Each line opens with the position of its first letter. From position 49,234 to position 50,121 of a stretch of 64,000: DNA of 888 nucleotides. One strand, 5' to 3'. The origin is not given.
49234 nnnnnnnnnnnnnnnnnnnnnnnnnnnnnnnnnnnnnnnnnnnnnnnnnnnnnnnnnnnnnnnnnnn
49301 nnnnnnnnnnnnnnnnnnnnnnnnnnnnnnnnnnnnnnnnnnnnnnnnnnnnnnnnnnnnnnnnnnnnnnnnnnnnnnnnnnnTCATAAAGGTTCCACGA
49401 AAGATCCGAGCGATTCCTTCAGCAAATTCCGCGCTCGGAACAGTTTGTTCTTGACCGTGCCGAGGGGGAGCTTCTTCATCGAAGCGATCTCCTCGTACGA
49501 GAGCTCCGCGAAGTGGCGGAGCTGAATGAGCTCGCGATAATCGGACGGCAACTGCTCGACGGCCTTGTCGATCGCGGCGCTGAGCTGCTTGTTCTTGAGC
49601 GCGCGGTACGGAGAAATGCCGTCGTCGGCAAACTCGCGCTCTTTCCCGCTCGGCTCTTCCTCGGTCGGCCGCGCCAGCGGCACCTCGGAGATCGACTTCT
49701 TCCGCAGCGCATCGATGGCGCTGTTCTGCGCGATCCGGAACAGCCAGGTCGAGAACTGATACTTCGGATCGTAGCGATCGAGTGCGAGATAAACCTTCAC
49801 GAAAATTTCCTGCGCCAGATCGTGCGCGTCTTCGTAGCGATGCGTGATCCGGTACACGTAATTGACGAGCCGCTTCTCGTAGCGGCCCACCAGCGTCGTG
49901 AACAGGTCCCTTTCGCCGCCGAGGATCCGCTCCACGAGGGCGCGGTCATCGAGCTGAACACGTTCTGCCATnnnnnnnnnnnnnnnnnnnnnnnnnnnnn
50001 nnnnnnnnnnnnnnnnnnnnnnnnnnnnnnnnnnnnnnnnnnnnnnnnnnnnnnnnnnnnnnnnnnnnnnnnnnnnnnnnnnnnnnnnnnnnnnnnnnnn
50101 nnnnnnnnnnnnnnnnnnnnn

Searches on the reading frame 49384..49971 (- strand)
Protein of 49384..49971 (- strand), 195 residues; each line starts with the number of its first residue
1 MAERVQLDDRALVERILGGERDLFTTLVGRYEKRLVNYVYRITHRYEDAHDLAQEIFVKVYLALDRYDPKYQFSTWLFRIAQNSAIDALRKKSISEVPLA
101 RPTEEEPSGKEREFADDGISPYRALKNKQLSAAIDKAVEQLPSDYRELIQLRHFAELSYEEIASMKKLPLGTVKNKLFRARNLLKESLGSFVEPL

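Call 58: search_protein_families(library=pfam, proteins=[window:49384-49971:-], max_evalue=0.001)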
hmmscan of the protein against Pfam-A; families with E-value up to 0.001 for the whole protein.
window:49384-49971:- (195 aa): 3 families
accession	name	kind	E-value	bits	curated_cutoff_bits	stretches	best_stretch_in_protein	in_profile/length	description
PF04542.20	Sigma70_r2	-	1.7e-20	73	24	1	27-93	1-69/71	Sigma-70 region 2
PF08281.18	Sigma70_r4_2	-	6e-15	55.1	25.7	1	132-182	2-52/54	Sigma-70, region 4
PF04545.22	Sigma70_r4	-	1.4e-08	34.5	24.1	1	138-186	2-50/50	Sigma-70, region 4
